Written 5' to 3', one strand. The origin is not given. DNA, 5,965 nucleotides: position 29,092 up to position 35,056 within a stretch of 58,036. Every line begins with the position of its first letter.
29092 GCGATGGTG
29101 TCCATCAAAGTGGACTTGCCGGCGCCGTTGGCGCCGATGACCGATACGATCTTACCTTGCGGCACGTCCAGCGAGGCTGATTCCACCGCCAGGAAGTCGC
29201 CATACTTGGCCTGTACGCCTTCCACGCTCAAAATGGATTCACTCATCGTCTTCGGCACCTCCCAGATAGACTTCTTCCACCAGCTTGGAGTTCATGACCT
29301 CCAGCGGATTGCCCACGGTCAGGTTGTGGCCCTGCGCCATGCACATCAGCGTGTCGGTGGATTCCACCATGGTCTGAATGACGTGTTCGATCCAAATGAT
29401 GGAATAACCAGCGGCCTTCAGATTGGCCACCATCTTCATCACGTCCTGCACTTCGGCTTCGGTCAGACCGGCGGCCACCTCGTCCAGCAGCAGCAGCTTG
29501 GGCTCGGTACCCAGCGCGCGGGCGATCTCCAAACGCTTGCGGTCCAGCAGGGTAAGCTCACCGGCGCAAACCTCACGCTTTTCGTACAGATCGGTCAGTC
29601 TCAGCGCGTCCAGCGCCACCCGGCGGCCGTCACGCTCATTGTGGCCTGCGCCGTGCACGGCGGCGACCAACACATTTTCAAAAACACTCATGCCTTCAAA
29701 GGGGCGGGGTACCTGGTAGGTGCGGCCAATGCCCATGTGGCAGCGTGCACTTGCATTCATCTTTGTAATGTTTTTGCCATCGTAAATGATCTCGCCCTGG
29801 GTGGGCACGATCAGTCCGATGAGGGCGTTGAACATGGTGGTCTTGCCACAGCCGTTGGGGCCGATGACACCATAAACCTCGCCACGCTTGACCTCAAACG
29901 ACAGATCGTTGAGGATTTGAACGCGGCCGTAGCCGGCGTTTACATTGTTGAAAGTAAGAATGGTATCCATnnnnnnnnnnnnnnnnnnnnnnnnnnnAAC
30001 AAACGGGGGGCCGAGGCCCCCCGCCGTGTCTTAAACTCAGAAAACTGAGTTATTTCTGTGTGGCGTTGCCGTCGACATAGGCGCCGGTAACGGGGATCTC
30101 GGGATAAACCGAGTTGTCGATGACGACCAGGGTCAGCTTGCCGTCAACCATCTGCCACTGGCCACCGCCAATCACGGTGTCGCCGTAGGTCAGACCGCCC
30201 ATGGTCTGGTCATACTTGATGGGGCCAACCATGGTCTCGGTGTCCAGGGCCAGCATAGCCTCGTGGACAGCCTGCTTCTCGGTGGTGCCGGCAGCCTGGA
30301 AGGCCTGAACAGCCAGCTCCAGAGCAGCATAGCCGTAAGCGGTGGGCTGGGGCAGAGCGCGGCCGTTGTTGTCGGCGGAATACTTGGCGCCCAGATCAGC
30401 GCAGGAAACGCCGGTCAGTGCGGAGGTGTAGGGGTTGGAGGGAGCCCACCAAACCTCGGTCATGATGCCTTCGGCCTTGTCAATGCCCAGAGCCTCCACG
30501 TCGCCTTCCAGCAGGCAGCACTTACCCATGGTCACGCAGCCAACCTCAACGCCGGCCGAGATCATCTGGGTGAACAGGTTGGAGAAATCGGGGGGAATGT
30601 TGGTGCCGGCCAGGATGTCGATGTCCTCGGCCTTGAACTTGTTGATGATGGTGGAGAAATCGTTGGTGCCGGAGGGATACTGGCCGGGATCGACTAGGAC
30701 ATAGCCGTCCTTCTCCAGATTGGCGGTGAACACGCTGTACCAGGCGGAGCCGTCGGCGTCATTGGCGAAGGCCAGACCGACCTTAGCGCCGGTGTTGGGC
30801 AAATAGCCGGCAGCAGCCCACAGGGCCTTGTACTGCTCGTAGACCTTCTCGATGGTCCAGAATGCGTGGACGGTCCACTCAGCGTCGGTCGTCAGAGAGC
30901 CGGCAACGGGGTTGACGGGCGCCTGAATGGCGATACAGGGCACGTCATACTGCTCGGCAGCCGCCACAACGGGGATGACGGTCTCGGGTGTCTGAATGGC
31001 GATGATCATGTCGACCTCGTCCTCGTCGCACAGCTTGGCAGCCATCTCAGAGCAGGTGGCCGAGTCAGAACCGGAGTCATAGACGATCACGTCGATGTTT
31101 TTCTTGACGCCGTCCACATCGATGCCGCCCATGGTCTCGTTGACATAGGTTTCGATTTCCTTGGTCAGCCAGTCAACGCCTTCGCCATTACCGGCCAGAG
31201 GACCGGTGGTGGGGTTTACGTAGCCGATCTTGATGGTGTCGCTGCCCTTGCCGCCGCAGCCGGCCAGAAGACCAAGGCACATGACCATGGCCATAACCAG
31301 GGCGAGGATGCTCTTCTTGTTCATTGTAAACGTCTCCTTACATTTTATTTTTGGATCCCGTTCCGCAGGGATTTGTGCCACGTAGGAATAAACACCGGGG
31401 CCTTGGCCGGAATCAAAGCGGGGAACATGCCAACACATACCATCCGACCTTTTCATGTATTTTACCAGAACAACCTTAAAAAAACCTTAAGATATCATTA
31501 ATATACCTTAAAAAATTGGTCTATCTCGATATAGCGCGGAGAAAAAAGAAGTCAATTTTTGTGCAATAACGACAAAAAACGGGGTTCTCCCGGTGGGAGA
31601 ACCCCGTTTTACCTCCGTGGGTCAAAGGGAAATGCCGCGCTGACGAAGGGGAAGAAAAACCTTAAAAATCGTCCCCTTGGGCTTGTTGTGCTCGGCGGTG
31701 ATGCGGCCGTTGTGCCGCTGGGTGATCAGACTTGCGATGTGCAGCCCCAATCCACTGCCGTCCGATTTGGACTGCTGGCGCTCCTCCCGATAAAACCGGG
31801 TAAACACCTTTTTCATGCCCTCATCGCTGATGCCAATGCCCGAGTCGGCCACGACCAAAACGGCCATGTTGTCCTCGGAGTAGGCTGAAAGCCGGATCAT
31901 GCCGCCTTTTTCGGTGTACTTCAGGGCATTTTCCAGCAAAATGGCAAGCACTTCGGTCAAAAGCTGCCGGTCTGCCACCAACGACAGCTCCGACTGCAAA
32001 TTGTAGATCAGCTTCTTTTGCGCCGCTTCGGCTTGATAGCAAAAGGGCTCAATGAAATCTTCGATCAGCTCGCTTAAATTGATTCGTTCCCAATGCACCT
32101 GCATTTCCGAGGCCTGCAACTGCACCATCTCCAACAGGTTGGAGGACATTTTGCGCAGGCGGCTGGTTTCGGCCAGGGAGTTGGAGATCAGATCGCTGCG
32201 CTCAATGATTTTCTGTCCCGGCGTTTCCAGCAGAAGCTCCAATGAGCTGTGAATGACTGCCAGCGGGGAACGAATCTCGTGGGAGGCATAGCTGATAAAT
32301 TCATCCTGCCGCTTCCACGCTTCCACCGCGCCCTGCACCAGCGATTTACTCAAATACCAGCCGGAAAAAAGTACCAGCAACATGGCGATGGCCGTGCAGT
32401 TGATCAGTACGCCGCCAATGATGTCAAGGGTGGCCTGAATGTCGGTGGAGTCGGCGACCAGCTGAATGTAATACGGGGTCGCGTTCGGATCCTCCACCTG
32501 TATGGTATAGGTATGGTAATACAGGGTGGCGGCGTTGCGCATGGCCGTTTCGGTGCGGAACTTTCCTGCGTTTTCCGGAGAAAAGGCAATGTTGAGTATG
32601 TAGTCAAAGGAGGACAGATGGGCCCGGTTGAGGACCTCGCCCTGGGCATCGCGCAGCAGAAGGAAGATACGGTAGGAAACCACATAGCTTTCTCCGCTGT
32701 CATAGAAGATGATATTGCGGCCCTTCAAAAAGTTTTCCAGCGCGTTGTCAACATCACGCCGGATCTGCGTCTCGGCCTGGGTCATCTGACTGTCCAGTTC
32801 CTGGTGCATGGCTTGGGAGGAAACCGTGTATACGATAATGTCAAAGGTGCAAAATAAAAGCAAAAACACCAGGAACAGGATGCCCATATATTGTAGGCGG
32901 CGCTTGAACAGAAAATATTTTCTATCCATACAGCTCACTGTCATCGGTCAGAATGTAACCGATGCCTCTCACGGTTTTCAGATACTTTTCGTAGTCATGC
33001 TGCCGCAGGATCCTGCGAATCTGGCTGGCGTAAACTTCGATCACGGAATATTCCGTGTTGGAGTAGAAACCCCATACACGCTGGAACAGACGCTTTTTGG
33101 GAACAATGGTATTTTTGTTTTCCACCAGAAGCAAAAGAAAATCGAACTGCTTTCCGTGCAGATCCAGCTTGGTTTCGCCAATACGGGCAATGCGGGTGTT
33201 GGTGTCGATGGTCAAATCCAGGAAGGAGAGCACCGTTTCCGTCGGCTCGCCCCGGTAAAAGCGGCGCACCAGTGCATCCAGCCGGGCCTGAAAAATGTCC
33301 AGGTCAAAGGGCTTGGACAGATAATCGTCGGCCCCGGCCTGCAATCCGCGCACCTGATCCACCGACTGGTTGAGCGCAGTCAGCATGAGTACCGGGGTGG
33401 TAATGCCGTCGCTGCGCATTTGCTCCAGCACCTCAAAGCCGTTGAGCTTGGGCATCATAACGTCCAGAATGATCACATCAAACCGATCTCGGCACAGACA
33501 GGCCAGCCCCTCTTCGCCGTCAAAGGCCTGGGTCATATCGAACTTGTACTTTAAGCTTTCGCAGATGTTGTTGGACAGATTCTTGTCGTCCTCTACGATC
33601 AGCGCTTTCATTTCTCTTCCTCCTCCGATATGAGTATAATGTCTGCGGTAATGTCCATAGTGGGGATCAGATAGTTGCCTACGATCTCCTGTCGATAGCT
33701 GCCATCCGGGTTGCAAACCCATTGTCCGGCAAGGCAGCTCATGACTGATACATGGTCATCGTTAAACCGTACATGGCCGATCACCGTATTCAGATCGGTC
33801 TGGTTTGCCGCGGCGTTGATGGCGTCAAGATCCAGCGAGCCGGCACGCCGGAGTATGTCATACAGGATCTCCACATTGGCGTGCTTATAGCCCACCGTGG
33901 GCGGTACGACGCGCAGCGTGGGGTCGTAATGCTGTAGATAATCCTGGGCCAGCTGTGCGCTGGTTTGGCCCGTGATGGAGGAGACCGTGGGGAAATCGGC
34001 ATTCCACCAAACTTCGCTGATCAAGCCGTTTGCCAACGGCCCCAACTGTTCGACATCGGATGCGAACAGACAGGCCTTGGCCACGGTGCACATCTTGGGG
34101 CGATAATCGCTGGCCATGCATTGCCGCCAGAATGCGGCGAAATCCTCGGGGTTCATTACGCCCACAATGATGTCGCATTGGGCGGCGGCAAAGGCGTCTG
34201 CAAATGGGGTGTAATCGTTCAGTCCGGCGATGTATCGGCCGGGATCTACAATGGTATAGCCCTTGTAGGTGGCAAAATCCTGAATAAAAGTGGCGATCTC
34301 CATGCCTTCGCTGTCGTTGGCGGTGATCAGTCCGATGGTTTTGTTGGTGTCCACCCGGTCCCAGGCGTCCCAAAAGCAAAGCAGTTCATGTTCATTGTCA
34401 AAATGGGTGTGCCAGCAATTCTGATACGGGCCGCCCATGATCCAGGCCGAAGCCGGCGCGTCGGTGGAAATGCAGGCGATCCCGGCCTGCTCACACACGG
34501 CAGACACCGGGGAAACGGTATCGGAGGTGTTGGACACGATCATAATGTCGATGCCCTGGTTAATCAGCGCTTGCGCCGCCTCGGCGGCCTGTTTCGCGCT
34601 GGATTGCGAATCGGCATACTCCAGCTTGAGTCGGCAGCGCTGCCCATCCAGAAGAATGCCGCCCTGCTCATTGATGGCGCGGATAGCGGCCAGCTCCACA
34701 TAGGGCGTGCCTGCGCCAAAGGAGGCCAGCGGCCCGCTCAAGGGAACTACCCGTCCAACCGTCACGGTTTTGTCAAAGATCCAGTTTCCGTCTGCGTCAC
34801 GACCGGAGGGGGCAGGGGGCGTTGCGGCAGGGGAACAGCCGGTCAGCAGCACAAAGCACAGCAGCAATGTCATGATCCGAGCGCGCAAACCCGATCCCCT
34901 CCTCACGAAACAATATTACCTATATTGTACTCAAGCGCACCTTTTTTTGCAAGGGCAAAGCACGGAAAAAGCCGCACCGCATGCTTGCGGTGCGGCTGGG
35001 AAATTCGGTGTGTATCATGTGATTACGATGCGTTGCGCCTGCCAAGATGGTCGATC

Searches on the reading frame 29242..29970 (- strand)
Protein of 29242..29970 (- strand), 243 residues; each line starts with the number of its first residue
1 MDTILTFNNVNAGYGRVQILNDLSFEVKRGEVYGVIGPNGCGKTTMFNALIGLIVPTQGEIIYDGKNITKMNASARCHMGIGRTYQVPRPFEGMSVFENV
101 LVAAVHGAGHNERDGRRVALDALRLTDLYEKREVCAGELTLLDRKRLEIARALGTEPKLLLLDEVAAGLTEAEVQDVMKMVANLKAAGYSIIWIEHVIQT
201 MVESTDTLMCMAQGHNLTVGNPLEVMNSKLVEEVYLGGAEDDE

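Call 33: search_protein_families(library=pfam, proteins=[window:29242-29970:-], max_evalue=0.0001)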
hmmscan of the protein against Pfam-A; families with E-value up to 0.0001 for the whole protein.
window:29242-29970:- (243 aa): 2 families
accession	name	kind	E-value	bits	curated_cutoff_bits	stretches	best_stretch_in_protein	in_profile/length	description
PF00005.33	ABC_tran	-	1.7e-27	97.1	25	1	20-165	1-135/137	ABC transporter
PF02463.25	SMC_N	-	9.3e-06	25.7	40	0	32-50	26-44/220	RecF/RecN/SMC N terminal domain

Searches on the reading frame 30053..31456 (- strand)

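Call 33: search_protein_families(library=pfam, proteins=[window:30053-31456:-], max_evalue=0.0001)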
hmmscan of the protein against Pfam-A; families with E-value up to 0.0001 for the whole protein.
window:30053-31456:- (468 aa): 2 families
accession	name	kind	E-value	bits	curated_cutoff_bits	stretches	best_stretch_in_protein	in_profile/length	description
PF13458.12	Peripla_BP_6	-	1.6e-38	133.7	31.7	1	74-418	1-325/343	Periplasmic binding protein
PF13433.12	Peripla_BP_5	-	2.3e-14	53.7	27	1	242-418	152-323/363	Periplasmic binding protein domain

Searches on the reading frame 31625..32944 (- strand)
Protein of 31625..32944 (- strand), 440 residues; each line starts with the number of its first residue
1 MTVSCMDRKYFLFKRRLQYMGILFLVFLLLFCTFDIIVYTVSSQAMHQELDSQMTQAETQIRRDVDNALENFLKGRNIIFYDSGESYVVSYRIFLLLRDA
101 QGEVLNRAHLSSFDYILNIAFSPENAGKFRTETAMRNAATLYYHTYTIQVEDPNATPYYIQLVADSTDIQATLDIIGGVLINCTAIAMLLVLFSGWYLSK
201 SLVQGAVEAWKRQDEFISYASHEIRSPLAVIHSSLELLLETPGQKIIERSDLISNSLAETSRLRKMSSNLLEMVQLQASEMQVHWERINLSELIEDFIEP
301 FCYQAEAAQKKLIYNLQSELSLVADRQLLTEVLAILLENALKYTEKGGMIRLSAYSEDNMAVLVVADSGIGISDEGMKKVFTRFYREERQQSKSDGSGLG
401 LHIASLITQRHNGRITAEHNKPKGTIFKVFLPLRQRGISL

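Call 33: search_protein_families(library=pfam, proteins=[window:31625-32944:-], max_evalue=0.0001)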
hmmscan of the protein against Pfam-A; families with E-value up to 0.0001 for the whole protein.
window:31625-32944:- (440 aa): 2 families
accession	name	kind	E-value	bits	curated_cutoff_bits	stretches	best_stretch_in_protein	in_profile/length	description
PF02518.31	HATPase_c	-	4.6e-24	85.4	26.4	1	325-434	2-110/111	Histidine kinase-, DNA gyrase B-, and HSP90-like ATPase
PF00512.31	HisKA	-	1.7e-11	44.4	26.9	1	213-278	2-65/66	His Kinase A (phospho-acceptor) domain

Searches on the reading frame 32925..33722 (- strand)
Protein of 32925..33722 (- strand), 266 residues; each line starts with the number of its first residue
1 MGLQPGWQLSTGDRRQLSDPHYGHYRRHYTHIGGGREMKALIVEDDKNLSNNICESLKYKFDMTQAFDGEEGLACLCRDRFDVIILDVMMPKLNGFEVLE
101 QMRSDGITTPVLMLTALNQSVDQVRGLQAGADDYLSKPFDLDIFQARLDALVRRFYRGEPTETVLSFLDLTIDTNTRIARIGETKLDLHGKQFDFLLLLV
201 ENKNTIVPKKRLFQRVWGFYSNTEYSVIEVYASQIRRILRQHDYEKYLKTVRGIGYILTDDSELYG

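Call 33: search_protein_families(library=pfam, proteins=[window:32925-33722:-], max_evalue=0.0001)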
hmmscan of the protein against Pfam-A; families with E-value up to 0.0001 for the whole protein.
window:32925-33722:- (266 aa): 2 families
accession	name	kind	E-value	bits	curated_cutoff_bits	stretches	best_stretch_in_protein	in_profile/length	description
PF00072.30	Response_reg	-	7.7e-26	90.9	30.2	1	41-147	2-109/111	Response regulator receiver domain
PF00486.34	Trans_reg_C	-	1.1e-16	61.1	26.2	1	184-258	2-77/77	Transcriptional regulatory protein, C terminal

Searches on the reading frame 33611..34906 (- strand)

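Call 33: search_protein_families(library=pfam, proteins=[window:33611-34906:-], max_evalue=0.0001)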
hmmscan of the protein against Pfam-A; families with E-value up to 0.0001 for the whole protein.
window:33611-34906:- (432 aa): 4 families
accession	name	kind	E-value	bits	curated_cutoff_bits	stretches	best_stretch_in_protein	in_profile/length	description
PF13458.12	Peripla_BP_6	-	1.3e-42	147.1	31.7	1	47-393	1-335/343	Periplasmic binding protein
PF13433.12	Peripla_BP_5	-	3.4e-12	46.6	27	1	206-388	151-329/363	Periplasmic binding protein domain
PF01094.35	ANF_receptor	-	3.5e-06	26.7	25.4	1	73-226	8-157/353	Receptor family ligand binding region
PF13407.12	Peripla_BP_4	-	1.4e-05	25.2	35.1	1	96-171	32-103/258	Periplasmic binding protein domain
